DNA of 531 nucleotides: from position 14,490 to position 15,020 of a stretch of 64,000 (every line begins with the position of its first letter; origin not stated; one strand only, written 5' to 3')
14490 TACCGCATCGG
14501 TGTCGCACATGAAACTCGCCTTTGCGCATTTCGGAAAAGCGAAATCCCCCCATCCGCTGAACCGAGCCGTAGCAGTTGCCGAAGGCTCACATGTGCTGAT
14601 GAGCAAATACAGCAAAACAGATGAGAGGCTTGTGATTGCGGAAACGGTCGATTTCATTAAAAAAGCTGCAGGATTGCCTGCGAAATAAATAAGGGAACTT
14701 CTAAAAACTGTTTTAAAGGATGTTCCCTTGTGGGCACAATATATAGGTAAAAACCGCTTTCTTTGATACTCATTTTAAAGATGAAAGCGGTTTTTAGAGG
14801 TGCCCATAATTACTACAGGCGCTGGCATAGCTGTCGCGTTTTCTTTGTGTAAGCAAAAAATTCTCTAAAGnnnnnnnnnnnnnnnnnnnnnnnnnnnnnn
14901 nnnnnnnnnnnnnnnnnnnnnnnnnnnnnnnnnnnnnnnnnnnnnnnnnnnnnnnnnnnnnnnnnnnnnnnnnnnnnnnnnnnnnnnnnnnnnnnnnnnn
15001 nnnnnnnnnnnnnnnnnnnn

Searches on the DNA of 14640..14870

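Call 53: search_rna_families(source=window, start=14640, end=14870, threshold=evalue, max_evalue=1, show_alignments=1)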
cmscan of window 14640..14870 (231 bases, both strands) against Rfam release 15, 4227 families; matches with E-value up to 1: 6.
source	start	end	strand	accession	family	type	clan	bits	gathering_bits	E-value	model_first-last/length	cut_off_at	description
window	14739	14800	+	RF00727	bantam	Gene; miRNA;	CL00091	20.3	61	0.13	1-82/82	no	bantam microRNA precursor family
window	14650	14789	+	RF00225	IRES_Tobamo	Cis-reg; IRES;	-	18.8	50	0.94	1-151/151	no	Tobamovirus internal ribosome entry site (IRES)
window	14658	14716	+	RF00217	SNORD20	Gene; snRNA; snoRNA; CD-box;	-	18.6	43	0.85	1-80/80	no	Small nucleolar RNA SNORD20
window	14748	14796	+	RF03722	MIR4378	Gene; miRNA;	-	18.3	90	0.6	1-91/91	no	MIR4378 microRNA precursor family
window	14686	14811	+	RF04157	MIR9486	Gene; miRNA;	-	17.3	100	0.44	1-119/119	no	MIR9486 microRNA precursor family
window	14749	14795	+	RF00756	mir-299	Gene; miRNA;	-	16.7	67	0.62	1-63/63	no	mir-299 microRNA precursor family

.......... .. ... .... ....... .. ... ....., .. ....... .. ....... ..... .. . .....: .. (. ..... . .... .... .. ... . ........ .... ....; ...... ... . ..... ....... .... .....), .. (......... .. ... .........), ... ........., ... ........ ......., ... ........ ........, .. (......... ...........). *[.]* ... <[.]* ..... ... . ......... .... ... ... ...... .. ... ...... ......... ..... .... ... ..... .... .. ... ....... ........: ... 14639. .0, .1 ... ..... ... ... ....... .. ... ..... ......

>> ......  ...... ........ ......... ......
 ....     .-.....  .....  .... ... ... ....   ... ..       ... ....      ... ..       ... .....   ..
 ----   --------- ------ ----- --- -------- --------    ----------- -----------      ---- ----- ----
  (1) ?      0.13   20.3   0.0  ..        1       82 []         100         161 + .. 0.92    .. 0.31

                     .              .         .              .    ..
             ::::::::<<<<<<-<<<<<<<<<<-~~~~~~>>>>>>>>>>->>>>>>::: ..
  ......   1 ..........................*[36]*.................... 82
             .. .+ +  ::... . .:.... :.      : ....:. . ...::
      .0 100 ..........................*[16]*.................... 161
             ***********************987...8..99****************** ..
